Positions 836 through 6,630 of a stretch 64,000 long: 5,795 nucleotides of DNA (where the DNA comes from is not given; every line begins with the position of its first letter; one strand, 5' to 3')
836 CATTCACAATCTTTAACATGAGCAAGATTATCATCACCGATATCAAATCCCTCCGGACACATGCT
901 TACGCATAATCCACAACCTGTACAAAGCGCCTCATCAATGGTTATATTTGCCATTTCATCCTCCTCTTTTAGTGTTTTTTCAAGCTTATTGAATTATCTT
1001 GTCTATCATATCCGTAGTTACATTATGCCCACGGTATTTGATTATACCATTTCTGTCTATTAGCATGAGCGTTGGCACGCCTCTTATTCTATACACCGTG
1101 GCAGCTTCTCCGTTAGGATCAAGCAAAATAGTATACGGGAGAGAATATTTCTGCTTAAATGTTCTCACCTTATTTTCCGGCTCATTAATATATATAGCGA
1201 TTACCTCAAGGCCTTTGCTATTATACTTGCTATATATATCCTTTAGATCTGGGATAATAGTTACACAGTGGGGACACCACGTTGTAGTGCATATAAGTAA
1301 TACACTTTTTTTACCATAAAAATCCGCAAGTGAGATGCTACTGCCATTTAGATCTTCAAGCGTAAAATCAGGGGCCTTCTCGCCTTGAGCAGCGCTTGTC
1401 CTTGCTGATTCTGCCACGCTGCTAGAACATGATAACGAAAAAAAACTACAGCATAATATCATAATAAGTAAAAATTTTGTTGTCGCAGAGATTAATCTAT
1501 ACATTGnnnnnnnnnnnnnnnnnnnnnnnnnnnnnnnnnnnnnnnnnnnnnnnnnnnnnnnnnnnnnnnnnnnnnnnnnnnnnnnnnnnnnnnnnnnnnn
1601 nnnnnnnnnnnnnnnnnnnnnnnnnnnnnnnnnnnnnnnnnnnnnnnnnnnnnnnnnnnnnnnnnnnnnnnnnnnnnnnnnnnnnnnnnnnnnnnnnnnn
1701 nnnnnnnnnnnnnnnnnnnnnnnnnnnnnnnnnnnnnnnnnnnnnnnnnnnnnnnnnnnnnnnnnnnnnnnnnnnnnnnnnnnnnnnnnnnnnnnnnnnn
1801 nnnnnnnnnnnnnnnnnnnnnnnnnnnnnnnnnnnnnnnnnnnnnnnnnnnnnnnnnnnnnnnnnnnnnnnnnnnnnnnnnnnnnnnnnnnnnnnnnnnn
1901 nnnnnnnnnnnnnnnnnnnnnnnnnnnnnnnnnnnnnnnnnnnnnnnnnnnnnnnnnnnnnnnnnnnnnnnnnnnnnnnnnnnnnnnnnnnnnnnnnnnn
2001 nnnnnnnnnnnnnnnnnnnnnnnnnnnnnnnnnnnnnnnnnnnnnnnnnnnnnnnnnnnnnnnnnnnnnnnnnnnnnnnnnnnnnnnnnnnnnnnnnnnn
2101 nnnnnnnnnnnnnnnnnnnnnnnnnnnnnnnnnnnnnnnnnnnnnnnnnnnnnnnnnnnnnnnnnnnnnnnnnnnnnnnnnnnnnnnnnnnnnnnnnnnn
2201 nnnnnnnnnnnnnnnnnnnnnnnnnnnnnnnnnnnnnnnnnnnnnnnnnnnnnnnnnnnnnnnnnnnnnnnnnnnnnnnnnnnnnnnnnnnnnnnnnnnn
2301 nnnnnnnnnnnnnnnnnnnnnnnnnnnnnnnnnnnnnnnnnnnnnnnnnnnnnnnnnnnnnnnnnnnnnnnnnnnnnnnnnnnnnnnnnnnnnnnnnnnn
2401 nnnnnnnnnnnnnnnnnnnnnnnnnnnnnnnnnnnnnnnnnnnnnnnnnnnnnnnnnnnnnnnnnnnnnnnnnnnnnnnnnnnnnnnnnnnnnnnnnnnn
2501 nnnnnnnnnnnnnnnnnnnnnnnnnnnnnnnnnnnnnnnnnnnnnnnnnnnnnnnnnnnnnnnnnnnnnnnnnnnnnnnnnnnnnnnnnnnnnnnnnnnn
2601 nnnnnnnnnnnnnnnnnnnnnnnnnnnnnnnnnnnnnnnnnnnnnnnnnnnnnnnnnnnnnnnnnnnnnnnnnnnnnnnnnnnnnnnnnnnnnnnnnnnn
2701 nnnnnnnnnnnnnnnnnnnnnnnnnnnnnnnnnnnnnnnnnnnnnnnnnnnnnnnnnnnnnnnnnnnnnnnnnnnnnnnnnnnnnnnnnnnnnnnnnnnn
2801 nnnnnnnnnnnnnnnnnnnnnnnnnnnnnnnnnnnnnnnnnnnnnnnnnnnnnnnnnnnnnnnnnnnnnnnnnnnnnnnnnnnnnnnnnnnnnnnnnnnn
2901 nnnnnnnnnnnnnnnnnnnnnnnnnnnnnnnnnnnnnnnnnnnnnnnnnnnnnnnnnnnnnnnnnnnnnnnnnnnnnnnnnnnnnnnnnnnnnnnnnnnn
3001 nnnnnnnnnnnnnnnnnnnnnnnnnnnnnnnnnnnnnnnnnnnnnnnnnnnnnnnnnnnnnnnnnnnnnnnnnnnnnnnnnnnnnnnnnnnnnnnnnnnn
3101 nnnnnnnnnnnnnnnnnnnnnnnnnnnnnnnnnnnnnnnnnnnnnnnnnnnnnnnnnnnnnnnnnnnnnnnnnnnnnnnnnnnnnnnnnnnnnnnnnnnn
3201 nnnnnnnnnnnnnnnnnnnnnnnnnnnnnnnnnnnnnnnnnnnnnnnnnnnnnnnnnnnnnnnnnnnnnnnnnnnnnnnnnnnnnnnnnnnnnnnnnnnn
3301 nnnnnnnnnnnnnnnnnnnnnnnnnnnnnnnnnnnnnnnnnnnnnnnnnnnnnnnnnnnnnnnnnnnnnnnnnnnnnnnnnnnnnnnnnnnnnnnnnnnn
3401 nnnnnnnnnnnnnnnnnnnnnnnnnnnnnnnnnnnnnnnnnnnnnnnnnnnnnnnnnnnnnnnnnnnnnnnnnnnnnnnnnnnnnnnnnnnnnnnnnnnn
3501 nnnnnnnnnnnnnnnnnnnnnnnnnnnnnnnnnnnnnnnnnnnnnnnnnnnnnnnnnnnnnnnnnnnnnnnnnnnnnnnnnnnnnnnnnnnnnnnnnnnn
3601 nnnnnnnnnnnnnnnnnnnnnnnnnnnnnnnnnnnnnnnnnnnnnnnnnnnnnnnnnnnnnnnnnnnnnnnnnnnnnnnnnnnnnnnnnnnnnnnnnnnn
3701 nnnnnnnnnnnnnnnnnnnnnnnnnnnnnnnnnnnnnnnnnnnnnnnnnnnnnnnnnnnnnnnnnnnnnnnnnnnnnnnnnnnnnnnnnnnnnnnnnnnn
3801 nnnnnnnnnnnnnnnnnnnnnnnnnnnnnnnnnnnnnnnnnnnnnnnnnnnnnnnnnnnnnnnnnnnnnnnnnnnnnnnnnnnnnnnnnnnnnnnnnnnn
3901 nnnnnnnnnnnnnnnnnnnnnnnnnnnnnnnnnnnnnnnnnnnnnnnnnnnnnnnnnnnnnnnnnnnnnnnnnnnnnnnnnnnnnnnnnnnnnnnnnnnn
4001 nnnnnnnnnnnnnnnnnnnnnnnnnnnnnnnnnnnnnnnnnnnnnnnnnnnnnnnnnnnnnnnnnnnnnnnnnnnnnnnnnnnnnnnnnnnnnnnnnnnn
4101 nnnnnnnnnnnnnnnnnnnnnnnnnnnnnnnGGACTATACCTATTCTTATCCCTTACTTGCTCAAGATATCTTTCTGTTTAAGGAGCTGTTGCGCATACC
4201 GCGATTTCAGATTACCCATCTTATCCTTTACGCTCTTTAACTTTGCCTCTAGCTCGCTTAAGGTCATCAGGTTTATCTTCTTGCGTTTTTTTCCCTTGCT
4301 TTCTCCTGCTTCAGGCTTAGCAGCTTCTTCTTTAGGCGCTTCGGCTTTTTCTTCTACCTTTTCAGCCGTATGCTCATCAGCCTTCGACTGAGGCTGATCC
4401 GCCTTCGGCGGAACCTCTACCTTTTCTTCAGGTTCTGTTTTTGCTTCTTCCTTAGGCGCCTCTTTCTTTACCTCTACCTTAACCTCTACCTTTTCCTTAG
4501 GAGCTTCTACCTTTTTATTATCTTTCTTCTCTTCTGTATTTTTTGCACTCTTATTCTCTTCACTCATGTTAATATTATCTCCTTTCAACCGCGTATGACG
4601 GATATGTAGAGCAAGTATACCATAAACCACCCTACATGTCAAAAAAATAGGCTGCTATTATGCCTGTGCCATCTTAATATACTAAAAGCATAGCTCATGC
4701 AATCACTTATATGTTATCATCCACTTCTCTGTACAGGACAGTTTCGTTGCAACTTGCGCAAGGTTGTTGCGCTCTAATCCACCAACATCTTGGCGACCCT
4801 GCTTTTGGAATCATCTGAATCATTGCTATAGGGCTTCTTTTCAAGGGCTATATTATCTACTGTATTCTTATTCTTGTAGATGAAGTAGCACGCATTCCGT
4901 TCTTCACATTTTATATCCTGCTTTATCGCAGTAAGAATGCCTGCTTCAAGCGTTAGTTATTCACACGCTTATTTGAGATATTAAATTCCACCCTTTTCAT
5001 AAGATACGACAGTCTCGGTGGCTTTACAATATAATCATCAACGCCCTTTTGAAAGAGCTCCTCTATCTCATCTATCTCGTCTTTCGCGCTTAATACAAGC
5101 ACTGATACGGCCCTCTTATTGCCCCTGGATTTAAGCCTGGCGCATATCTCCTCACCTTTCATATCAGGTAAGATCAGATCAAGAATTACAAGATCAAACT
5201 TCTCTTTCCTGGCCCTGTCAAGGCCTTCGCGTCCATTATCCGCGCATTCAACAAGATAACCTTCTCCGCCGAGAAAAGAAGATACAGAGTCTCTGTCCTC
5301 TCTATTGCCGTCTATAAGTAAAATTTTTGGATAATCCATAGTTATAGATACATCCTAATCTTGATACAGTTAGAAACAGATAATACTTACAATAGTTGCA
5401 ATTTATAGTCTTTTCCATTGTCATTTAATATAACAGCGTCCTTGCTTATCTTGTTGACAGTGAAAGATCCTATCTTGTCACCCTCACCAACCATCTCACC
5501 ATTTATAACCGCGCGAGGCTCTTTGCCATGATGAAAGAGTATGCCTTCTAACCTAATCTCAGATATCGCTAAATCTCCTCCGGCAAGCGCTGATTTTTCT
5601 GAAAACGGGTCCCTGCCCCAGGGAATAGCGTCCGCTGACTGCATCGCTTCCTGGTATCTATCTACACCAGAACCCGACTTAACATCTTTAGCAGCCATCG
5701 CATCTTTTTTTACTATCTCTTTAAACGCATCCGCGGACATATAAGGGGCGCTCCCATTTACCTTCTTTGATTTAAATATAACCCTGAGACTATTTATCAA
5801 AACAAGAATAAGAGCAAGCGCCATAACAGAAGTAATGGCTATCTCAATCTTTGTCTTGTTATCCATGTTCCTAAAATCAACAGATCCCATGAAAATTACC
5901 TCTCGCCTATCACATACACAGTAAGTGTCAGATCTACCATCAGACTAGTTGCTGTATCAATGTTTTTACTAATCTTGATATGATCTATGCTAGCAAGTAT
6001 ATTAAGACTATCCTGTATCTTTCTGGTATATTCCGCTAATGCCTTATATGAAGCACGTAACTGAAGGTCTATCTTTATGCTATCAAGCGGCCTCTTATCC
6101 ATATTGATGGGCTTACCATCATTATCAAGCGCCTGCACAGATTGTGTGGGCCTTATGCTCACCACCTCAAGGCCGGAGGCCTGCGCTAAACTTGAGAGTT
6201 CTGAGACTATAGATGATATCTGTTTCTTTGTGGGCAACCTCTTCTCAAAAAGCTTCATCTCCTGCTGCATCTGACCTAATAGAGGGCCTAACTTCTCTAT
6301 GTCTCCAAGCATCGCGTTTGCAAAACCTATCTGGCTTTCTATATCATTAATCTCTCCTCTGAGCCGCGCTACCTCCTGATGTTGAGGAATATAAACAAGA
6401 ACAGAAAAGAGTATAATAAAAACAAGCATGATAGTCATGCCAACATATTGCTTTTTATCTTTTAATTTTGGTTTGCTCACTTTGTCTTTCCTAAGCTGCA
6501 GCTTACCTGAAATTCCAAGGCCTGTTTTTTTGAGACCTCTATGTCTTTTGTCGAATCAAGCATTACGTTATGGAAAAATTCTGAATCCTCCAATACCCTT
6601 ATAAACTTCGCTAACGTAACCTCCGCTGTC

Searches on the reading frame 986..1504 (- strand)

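Call 23: search_protein_families(library=pfam, proteins=[window:986-1504:-], max_evalue=0.01)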
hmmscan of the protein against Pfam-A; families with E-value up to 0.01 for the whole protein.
window:986-1504:- (172 aa): 7 families
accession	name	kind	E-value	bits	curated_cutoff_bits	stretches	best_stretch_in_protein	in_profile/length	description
PF00578.27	AhpC-TSA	-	1.8e-30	105.9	26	1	41-157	2-123/124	AhpC/TSA family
PF08534.16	Redoxin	-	9.3e-27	94.1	26.6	1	40-161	2-134/148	Redoxin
PF13905.12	Thioredoxin_8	-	2.6e-14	53.8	27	1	66-154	2-93/94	Thioredoxin-like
PF13098.12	Thioredoxin_2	-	1.6e-08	35.3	27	1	65-159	5-93/104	Thioredoxin-like domain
PF00085.26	Thioredoxin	-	2.1e-08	34.5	23.5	1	65-109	18-61/103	Thioredoxin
PF14595.12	Thioredoxin_9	-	6.6e-05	23.3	25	1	60-138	36-114/129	Thioredoxin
PF00255.25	GSHPx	-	0.0012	18.8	27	1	46-107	3-62/108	Glutathione peroxidase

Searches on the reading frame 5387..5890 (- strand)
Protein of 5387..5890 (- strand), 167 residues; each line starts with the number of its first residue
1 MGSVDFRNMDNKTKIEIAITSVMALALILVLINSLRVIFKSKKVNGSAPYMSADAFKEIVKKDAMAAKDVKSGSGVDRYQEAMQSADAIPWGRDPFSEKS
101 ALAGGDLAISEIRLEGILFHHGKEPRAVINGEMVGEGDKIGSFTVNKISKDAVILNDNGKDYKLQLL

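Call 21: search_protein_families(library=ncbifam, proteins=[window:5387-5890:-], max_evalue=0.001)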
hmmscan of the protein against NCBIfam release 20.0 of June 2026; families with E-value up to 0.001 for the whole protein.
window:5387-5890:- (167 aa): 0 families

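Call 23: search_protein_families(library=pfam, proteins=[window:5387-5890:-], max_evalue=0.01)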
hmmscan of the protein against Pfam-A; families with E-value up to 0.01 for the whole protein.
window:5387-5890:- (167 aa): 3 families
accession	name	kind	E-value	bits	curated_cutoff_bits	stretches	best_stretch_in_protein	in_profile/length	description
PF16537.11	T2SSB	-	2.4e-06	27.5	28.4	1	127-165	20-59/60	Type II secretion system protein B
PF23862.1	CdsD_C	-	2.6e-05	24.6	27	1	124-164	15-55/56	CdsD C-terminal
PF11356.14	T2SSC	-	0.0088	16.3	27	0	111-166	79-141/141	Type II secretion system protein C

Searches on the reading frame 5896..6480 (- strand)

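Call 21: search_protein_families(library=ncbifam, proteins=[window:5896-6480:-], max_evalue=0.001)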
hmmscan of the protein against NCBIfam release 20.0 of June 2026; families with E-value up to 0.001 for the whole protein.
window:5896-6480:- (194 aa): 0 families

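Call 23: search_protein_families(library=pfam, proteins=[window:5896-6480:-], max_evalue=0.01)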
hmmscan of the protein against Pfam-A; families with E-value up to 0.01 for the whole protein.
window:5896-6480:- (194 aa): 1 family
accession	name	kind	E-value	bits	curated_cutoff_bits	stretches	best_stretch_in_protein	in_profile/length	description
PF04350.18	PilO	-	3.7e-10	40.5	22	1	61-189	25-141/145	Pilus assembly protein, PilO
